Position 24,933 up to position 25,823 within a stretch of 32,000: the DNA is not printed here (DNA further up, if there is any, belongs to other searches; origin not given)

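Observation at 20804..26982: Expanded CO2-uptake (NDH-1MS) operon: ndhF3, Tat-beta-CA, ndhD3, CDP-alcohol-PT-like, cupA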

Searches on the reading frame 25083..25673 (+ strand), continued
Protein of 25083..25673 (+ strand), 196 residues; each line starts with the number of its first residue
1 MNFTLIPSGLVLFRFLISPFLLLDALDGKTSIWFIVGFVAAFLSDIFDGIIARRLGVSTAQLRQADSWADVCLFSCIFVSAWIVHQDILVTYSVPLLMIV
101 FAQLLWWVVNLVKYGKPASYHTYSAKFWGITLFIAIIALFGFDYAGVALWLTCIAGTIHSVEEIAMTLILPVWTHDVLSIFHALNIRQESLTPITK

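Call 36: find_encoding_contigs(protein=P0087, flank=8000, max_places=1)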
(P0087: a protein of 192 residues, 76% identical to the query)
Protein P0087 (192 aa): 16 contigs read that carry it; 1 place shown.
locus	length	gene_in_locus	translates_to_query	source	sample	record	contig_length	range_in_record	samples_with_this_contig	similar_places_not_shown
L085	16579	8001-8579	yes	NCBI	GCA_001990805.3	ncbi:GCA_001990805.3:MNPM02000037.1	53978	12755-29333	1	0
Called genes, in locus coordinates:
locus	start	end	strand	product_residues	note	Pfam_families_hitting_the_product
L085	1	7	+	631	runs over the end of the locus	PF00069:Pkinase, PF07714:PK_Tyr_Ser-Thr, PF01163:RIO1 (weak), PF01636:APH (faint), PF03109:ABC1 (weak)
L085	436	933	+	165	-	PF13599:Pentapeptide_4 (weak), PF13576:Pentapeptide_3 (faint), PF00805:Pentapeptide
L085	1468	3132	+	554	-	PF00069:Pkinase, PF07714:PK_Tyr_Ser-Thr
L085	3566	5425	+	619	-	PF00662:Proton_antipo_N, PF00361:Proton_antipo_M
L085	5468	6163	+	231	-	PF00484:Pro_CA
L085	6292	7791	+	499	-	PF00361:Proton_antipo_M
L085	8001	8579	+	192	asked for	PF01066:CDP-OH_P_transf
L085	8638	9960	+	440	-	PF10216:ChpXY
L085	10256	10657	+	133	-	PF13430:DUF4112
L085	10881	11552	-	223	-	PF03596:Cad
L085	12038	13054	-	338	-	PF00106:adh_short, PF08659:KR, PF13561:adh_short_C2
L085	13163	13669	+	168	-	-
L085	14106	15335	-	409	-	PF14234:DUF4336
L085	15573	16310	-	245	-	PF11209:LmeA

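Call 37: find_encoding_contigs(protein=P0093, flank=8000, max_places=1)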
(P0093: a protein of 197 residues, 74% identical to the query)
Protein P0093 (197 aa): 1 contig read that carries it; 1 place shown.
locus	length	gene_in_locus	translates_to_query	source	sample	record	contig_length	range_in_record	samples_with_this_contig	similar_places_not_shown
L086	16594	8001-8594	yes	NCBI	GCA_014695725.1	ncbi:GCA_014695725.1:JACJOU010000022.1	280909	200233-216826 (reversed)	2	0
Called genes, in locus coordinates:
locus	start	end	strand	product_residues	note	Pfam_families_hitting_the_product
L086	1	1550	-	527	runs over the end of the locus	PF12831:FAD_oxidored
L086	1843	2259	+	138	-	PF12770:CHAT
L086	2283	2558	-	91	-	-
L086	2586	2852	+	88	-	-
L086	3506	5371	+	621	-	PF00662:Proton_antipo_N, PF00361:Proton_antipo_M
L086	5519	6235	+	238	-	PF00484:Pro_CA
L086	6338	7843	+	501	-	PF00361:Proton_antipo_M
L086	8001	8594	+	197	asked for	PF01066:CDP-OH_P_transf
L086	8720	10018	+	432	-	PF10216:ChpXY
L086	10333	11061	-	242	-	PF04029:2-ph_phosp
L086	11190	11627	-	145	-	PF10990:DUF2809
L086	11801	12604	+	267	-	PF04536:TPM_phosphatase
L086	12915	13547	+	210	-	PF02570:CbiC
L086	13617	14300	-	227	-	-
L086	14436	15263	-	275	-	PF01113:DapB_N, PF05173:DapB_C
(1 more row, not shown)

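Call 39: search_solved_structures(query=window:25083-25673:+, max_evalue=1, show_alignments=3)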
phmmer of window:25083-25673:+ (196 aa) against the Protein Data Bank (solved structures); distinct sequences matched with E-value up to 1: 0.

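Call 46: search_protein_representatives(protein=window:25083-25673:+)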
Query: 196 residues. Proteins with E-value up to 0.001 (for the whole library): 1327; up to 1e-10: 469; up to 1e-30: 46. The best 150 are listed.
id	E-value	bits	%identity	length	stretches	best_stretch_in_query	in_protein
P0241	4.2e-58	212.8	55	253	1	5-189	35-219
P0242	6.5e-52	192.6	52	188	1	6-190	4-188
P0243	1.9e-51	191.1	49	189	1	6-189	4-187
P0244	1.1e-49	185.4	52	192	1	5-189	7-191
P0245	8.9e-49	182.4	43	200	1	6-192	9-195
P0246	1.6e-48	181.6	49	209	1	7-190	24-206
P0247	7.6e-48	179.4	51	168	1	33-188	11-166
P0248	1.3e-47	178.6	50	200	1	5-191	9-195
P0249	1.6e-47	178.3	48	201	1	4-186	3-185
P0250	1.1e-46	175.6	48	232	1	4-191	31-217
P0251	1.0e-45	172.4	45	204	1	6-188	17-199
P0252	2.0e-45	171.4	52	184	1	10-188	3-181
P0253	5.4e-45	170.0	46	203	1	5-188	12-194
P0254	2.0e-44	168.2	46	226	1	5-189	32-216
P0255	3.8e-44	167.3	45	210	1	6-190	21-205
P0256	1.7e-40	155.4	41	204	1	6-189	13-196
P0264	3.2e-36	141.4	43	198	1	2-191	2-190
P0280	3.5e-32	128.2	36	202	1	5-188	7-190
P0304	1.7e-28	116.2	37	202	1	5-189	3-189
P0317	2.0e-27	112.7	34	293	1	6-191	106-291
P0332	5.4e-26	108.0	38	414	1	6-189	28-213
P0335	7.0e-26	107.7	39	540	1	4-189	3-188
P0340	1.8e-25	106.4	34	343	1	7-191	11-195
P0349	3.4e-25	105.4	36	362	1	6-190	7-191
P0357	1.2e-24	103.7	34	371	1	6-192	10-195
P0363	3.0e-24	102.3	32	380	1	6-192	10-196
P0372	9.4e-24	100.7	36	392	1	6-189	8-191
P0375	1.4e-23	100.2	33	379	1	5-187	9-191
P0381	3.8e-23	98.7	36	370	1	6-189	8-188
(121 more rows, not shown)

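Call 48: search_protein_families(library=ncbifam, proteins=[P0241, P0242, P0245, P0249, P0256, P0264, P0280, P0304, P0335, P0332], max_evalue=0.00001)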
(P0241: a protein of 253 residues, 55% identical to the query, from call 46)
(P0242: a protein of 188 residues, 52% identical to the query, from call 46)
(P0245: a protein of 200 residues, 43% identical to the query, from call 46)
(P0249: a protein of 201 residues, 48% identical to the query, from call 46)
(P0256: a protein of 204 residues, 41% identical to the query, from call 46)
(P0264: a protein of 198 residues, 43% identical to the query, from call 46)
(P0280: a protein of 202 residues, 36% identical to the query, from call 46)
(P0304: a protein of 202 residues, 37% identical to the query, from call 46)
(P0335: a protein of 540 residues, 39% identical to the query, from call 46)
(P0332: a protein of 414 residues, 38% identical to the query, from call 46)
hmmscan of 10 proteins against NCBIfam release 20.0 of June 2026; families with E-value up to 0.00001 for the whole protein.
P0241 (253 aa): 2 families
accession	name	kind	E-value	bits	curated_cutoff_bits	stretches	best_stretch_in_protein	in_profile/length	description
TIGR00473.1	pssA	equivalog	4.6e-07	30.1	107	1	67-145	26-101/153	CDP-diacylglycerol--serine O-phosphatidyltransferase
NF053678.1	ClpnSynClsA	equivalog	3.3e-06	27.4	240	1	35-167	4-134/180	cardiolipin synthase ClsA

P0242 (188 aa): 0 families

P0245 (200 aa): 2 families
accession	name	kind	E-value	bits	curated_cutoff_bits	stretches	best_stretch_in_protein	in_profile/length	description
TIGR00560.1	pgsA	equivalog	9.4e-10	39.3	109.1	1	15-165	14-171/183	CDP-diacylglycerol--glycerol-3-phosphate 3-phosphatidyltransferase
NF053678.1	ClpnSynClsA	equivalog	1.4e-08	35.1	240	1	8-142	4-135/180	cardiolipin synthase ClsA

P0249 (201 aa): 0 families

P0256 (204 aa): 0 families

P0264 (198 aa): 0 families

P0280 (202 aa): 2 families
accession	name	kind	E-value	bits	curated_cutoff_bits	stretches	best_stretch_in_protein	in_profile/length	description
NF053678.1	ClpnSynClsA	equivalog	1.4e-06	28.6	240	1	8-166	5-161/180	cardiolipin synthase ClsA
TIGR00473.1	pssA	equivalog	1.4e-06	28.5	107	1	38-155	25-138/153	CDP-diacylglycerol--serine O-phosphatidyltransferase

P0304 (202 aa): 0 families

P0335 (540 aa): 4 families
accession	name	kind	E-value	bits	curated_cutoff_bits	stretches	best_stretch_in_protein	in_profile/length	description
NF052548.1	FAdesatDesABac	equivalog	1.8e-33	116.1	500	1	233-524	28-325/328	Delta(5) desaturase DesA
NF053678.1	ClpnSynClsA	equivalog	2e-09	37.9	240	1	4-82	4-82/180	cardiolipin synthase ClsA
NF008090.0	PRK10832.1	equivalog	4.3e-08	33.4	304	1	1-100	1-96/182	CDP-diacylglycerol--glycerol-3-phosphate 3-phosphatidyltransferase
TIGR00560.1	pgsA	equivalog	1.8e-07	31.9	109.1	1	5-98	3-97/183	CDP-diacylglycerol--glycerol-3-phosphate 3-phosphatidyltransferase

P0332 (414 aa): 5 families
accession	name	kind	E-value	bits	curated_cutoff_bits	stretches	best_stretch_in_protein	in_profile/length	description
NF053678.1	ClpnSynClsA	equivalog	1.7e-10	41.4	240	1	27-164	4-139/180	cardiolipin synthase ClsA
TIGR00560.1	pgsA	equivalog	2.5e-09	37.9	109.1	1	27-160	2-138/183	CDP-diacylglycerol--glycerol-3-phosphate 3-phosphatidyltransferase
NF040950.1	archin_ph_syn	equivalog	1.3e-08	34.9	180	1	29-97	26-94/191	archaetidylinositol phosphate synthase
NF008090.0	PRK10832.1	equivalog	4.4e-07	30.2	304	1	26-128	3-110/182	CDP-diacylglycerol--glycerol-3-phosphate 3-phosphatidyltransferase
NF045883.1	PIPSynth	equivalog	2.2e-06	27.5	170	1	60-107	56-102/197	phosphatidylinositol phosphate synthase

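Call 49: search_protein_families(library=pfam, proteins=[P0335, P0332, P0340, P0349, P0357, P0363, P0372, P0375, P0381, P0317], max_evalue=0.001)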
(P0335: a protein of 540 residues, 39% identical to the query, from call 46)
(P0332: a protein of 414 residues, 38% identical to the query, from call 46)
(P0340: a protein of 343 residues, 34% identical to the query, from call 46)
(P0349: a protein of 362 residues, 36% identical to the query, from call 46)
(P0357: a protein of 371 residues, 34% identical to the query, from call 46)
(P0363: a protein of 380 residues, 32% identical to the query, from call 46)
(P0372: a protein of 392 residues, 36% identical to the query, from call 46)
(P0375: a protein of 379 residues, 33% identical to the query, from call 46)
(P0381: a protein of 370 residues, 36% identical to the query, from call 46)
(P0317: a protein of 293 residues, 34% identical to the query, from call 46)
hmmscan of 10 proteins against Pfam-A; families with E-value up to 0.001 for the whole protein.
P0335 (540 aa): 2 families
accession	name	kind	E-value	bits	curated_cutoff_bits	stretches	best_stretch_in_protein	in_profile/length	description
PF00487.30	FA_desaturase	-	4e-19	69.8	29.7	1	261-491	4-240/253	Fatty acid desaturase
PF01066.26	CDP-OH_P_transf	-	1.4e-14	55.2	22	1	5-156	3-151/152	CDP-alcohol phosphatidyltransferase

P0332 (414 aa): 1 family
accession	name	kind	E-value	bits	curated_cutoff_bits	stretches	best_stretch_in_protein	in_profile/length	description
PF01066.26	CDP-OH_P_transf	-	7.1e-18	65.9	22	1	27-164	2-136/152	CDP-alcohol phosphatidyltransferase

P0340 (343 aa): 1 family
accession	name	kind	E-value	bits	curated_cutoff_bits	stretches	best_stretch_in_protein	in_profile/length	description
PF01066.26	CDP-OH_P_transf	-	4.7e-10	40.5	22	1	10-157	3-147/152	CDP-alcohol phosphatidyltransferase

P0349 (362 aa): 1 family
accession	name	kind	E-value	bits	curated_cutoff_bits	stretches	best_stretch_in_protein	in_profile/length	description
PF01066.26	CDP-OH_P_transf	-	7.4e-10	39.9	22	1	6-155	2-150/152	CDP-alcohol phosphatidyltransferase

P0357 (371 aa): 1 family
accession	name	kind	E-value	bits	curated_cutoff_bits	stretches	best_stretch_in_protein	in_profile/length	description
PF01066.26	CDP-OH_P_transf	-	6.5e-12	46.5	22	1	9-146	2-136/152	CDP-alcohol phosphatidyltransferase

P0363 (380 aa): 1 family
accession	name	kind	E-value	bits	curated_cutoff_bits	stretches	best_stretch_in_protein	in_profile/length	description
PF01066.26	CDP-OH_P_transf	-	1.8e-09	38.6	22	1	9-158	2-148/152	CDP-alcohol phosphatidyltransferase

P0372 (392 aa): 2 families
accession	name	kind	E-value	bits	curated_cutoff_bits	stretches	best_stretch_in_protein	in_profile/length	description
PF07603.17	Lcl_C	-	1.8e-12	48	34.9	1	265-389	4-116/117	Lcl C-terminal domain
PF01066.26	CDP-OH_P_transf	-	1.8e-06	28.9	22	1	7-158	2-150/152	CDP-alcohol phosphatidyltransferase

P0375 (379 aa): 1 family
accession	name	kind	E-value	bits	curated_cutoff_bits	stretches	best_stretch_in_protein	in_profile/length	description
PF01066.26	CDP-OH_P_transf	-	5.9e-09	36.9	22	1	10-161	3-151/152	CDP-alcohol phosphatidyltransferase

P0381 (370 aa): 1 family
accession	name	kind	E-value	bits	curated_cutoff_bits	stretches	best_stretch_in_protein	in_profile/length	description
PF01066.26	CDP-OH_P_transf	-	2.9e-09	37.9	22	1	9-156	4-151/152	CDP-alcohol phosphatidyltransferase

P0317 (293 aa): 1 family
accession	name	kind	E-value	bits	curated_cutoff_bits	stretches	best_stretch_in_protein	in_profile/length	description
PF01066.26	CDP-OH_P_transf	-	7.3e-13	49.6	22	1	106-257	3-151/152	CDP-alcohol phosphatidyltransferase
